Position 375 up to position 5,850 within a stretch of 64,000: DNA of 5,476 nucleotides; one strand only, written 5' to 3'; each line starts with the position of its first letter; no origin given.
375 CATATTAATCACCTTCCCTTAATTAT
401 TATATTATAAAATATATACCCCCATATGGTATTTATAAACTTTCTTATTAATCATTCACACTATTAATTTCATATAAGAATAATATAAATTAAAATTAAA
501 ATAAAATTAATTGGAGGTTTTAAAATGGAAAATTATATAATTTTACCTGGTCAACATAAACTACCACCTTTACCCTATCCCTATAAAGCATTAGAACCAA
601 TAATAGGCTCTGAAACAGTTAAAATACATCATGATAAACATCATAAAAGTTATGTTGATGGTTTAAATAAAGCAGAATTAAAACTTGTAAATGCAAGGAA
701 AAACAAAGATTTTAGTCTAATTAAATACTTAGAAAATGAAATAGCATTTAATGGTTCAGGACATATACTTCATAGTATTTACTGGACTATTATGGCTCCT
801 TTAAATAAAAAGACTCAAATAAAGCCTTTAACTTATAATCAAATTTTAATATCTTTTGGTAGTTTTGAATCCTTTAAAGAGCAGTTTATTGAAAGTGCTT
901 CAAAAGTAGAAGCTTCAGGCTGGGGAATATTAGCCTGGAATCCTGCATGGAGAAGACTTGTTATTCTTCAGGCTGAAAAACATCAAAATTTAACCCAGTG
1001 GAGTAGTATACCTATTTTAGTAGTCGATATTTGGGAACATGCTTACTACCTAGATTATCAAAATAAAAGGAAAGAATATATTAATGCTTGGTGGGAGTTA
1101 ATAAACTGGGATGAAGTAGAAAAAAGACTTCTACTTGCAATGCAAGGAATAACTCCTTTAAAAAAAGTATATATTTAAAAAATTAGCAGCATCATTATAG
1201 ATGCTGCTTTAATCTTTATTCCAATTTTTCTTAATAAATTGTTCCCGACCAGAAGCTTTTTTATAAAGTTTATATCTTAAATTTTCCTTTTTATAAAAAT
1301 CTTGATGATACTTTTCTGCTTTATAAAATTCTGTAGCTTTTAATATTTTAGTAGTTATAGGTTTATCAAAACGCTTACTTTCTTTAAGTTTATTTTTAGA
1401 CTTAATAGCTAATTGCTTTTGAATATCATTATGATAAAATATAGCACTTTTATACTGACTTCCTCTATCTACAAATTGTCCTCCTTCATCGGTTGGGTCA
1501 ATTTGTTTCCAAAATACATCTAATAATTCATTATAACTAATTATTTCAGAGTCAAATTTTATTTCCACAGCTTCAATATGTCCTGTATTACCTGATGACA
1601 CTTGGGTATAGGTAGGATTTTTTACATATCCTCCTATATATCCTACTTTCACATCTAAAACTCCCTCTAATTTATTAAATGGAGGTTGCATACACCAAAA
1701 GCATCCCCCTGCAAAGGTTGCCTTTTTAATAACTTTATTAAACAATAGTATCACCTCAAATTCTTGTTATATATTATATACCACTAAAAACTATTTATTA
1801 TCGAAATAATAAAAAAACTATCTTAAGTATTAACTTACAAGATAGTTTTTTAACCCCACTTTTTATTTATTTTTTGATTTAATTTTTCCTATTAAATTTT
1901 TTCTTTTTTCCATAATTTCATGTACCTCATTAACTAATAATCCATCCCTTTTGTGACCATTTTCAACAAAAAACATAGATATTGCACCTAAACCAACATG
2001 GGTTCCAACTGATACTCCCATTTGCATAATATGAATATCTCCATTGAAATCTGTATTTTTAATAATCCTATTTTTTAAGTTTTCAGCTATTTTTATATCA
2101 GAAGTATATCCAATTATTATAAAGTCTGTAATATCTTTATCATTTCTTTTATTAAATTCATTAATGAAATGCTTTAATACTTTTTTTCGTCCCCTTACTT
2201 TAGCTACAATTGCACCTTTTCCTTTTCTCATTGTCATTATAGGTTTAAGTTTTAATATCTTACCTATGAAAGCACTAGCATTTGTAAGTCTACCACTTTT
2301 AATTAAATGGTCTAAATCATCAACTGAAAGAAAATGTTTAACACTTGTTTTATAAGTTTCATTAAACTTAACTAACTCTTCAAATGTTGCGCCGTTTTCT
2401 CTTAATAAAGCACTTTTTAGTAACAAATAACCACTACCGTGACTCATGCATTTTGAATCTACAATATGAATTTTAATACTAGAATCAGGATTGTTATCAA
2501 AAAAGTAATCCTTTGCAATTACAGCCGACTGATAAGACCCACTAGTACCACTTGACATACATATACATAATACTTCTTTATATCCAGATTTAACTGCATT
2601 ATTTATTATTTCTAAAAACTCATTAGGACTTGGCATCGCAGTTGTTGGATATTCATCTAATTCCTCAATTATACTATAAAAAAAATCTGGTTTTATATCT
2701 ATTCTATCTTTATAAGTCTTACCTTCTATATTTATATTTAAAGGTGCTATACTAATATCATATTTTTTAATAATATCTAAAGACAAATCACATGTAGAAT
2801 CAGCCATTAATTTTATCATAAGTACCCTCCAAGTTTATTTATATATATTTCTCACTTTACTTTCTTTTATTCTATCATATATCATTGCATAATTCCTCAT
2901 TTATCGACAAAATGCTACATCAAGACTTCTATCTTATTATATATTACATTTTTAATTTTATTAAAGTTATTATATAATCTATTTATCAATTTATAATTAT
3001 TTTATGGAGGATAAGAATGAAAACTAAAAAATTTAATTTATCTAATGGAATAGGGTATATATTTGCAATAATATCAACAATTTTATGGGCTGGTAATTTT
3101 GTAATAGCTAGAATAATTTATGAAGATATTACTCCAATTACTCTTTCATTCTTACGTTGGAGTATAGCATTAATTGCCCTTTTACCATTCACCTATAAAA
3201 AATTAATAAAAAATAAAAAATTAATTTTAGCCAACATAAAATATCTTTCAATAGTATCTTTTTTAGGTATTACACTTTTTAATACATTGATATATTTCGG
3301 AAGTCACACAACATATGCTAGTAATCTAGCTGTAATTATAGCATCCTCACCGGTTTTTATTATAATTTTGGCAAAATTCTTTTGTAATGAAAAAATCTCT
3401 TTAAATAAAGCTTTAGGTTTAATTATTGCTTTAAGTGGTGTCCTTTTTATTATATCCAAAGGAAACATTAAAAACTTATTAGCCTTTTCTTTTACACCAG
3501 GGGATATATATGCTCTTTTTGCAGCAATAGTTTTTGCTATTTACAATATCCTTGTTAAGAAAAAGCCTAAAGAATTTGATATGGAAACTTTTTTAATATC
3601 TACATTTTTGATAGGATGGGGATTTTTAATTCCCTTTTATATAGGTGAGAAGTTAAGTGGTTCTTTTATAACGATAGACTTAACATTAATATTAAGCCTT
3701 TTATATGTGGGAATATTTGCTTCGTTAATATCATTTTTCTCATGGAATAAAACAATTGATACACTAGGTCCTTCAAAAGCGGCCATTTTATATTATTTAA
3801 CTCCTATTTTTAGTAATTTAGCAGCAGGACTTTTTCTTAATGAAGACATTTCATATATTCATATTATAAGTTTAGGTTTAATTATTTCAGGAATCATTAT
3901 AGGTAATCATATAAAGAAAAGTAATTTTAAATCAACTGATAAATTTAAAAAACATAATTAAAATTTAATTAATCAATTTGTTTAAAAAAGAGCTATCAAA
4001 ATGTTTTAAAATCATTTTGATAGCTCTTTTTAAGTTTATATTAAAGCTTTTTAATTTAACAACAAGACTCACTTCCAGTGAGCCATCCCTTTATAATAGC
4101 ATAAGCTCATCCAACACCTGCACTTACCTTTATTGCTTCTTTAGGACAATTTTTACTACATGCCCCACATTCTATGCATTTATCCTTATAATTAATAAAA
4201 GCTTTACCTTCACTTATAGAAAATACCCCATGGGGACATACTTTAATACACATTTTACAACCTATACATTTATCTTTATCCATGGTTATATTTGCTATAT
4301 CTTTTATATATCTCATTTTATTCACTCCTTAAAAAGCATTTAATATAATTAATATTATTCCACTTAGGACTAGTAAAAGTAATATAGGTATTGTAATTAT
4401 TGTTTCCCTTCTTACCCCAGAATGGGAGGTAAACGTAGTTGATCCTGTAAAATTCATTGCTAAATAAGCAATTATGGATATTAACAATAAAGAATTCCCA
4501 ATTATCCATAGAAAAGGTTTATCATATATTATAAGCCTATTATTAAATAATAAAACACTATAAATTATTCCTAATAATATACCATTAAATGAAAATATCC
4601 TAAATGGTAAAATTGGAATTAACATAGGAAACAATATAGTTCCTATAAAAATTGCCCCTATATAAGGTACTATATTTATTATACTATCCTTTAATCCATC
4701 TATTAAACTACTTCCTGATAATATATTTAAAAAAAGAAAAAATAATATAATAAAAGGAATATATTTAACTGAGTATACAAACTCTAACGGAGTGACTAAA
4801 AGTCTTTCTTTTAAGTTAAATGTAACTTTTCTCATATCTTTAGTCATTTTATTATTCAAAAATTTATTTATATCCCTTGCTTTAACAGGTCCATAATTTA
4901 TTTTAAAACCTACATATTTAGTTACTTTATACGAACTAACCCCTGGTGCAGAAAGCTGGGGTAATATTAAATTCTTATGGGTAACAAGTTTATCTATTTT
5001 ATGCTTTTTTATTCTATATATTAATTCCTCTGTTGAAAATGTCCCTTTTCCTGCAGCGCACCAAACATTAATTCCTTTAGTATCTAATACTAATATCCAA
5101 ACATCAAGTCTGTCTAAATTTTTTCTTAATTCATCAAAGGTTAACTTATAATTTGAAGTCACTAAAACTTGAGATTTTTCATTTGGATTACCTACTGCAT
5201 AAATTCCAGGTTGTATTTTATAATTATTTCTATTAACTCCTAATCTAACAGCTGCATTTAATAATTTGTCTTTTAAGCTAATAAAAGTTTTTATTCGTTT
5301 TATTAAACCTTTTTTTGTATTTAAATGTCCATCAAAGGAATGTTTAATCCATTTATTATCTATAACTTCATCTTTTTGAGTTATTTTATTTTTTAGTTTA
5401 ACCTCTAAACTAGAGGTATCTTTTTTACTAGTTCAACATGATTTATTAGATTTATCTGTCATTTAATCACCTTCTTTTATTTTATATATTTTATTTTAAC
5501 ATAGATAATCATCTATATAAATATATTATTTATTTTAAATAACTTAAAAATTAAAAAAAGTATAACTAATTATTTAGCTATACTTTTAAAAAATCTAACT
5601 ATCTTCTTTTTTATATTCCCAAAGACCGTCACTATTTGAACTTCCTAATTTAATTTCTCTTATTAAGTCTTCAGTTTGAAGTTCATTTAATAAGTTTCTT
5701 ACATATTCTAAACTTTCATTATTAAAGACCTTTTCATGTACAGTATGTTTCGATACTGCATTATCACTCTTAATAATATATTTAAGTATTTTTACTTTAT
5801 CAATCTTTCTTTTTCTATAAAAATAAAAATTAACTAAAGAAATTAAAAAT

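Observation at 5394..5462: hgcA: Cys-TGA dyad at codons 9-10 of an N-terminal extension (candidate Cys-Sec metal-binding pair)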

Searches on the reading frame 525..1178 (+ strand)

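Call 13: search_protein_families(library=ncbifam, proteins=[window:525-1178:+], max_evalue=0.001)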
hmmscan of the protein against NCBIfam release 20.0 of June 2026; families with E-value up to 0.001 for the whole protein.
window:525-1178:+ (217 aa): 3 families
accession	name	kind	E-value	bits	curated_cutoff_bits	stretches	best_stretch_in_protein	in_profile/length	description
NF041312.1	Superox_dis_Halo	equivalog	3.3e-51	174.1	300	1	13-201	2-187/196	superoxide dismutase [Mn]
NF007832.0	PRK10543.1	equivalog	8.8e-37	126.5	348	1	12-202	4-191/193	superoxide dismutase [Fe]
NF008177.0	PRK10925.1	equivalog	8.2e-35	120.5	363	1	12-202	4-202/206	superoxide dismutase [Mn]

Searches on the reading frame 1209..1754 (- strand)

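Call 13: search_protein_families(library=ncbifam, proteins=[window:1209-1754:-], max_evalue=0.001)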
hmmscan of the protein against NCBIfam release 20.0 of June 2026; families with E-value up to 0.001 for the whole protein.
window:1209-1754:- (181 aa): 5 families
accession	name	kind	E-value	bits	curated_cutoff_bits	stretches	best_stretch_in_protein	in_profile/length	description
TIGR00401.1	msrA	equivalog_domain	8.2e-61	204.9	108.1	1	10-161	1-152/153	peptide-methionine (S)-S-oxide reductase MsrA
NF004042.0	PRK05550.1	equivalog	4.1e-56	190.3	330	1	9-160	134-282/293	bifunctional methionine sulfoxide reductase B/A protein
NF010625.0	PRK14018.1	equivalog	1.4e-35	122.8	522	1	9-158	198-344/521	bifunctional peptide-methionine (S)-S-oxide reductase MsrA/peptide-methionine (R)-S-oxide reductase MsrB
NF004038.0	PRK05528.1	equivalog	8.7e-17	61.6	200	1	12-156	4-139/157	peptide-methionine (S)-S-oxide reductase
NF041383.1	Trx_VPGUxxT_two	exception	2.5e-05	24.1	275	1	8-84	144-202/287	VPGUxxT family thioredoxin-like (seleno)protein, type 2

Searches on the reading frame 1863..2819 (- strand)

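Call 13: search_protein_families(library=ncbifam, proteins=[window:1863-2819:-], max_evalue=0.001)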
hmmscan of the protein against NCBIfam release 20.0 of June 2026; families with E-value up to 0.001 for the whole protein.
window:1863-2819:- (318 aa): 2 families
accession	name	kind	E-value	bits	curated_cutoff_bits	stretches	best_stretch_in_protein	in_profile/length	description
TIGR00762.1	DegV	domain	5.8e-86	288.1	99.7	1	2-284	1-275/276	DegV family EDD domain-containing protein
NF038249.1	fatty_FakB1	equivalog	2.9e-51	174.3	350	1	2-285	3-280/286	fatty acid kinase binding subunit FakB1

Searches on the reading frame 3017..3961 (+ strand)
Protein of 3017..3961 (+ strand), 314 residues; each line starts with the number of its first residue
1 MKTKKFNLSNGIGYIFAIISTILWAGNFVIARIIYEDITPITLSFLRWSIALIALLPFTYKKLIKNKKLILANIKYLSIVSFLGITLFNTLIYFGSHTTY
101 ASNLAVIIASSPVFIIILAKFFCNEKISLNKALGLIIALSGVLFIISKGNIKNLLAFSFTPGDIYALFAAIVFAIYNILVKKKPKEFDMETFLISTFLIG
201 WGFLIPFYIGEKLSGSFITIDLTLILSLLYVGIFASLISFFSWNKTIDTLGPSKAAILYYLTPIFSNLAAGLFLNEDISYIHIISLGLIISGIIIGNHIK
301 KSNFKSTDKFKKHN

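Call 13: search_protein_families(library=ncbifam, proteins=[window:3017-3961:+], max_evalue=0.001)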
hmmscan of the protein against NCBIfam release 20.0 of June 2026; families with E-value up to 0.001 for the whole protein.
window:3017-3961:+ (314 aa): 6 families
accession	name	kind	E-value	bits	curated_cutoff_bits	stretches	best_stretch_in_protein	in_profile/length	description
TIGR00950.1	2A78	equivalog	1.3e-28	100.2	230.2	1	24-294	1-264/264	carboxylate/amino acid/amine transporter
NF008523.0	PRK11453.1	equivalog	4.5e-15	56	472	1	15-295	7-284/299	O-acetylserine/cysteine exporter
NF008432.0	PRK11272.1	equivalog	4.6e-14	52.3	270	1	21-295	19-284/294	drug/metabolite exporter YedA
NF050091.1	ArAmAcExpYddG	equivalog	3.1e-12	46.6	300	1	40-296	32-282/285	aromatic amino acid exporter YddG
NF008676.0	PRK11689.1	equivalog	3.9e-10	39.3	194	1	18-297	12-288/297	aromatic amino acid DMT transporter YddG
TIGR03340.1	phn_DUF6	hypoth_equivalog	6.5e-05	22.7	288.15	1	16-184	5-167/281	phosphonate utilization associated putative membrane protein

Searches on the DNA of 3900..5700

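Call 43: search_rna_families(source=window, start=3900, end=5700, threshold=evalue, max_evalue=10)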
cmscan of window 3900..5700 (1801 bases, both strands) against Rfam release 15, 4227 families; matches with E-value up to 10: 11.
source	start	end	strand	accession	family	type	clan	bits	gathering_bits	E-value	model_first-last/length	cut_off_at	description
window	3975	4036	+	RF00727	bantam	Gene; miRNA;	CL00091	31.6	61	0.00095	1-82/82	no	bantam microRNA precursor family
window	3983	4033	+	RF03623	mir-1252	Gene; miRNA;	-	28.5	70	0.034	1-65/65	no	mir-1252 microRNA precursor family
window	3985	4029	-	RF03339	mir-3047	Gene; miRNA;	-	26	53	0.023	1-61/61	no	mir-3047 microRNA precursor family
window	3983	4035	+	RF03601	MIR7993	Gene; miRNA;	-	24.4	100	0.15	1-138/138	no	MIR7993 microRNA precursor family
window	3986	4030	+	RF03208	mir-1781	Gene; miRNA;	-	22.9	68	0.21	1-86/86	no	mir-1781 microRNA precursor family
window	3983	4032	-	RF04160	MIR868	Gene; miRNA;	-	20.4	200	0.46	1-194/194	no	MIR868 microRNA precursor family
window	3988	4028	+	RF03940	MIR9563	Gene; miRNA;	-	20.1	90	1.2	1-127/127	no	MIR9563 microRNA precursor family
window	3988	4028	-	RF03940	MIR9563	Gene; miRNA;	-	19.2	90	2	1-127/127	no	MIR9563 microRNA precursor family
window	3985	4031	+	RF03616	MIR1888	Gene; miRNA;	-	17.6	72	5.3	28-75/101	no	MIR1888 microRNA precursor family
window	3975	4028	-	RF04128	MIR8562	Gene; miRNA;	-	16.9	211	3.8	96-160/242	no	MIR8562 microRNA precursor family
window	3986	4030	-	RF00750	mir-458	Gene; miRNA;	-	16.7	59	5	21-58/78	no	mir-458 microRNA precursor family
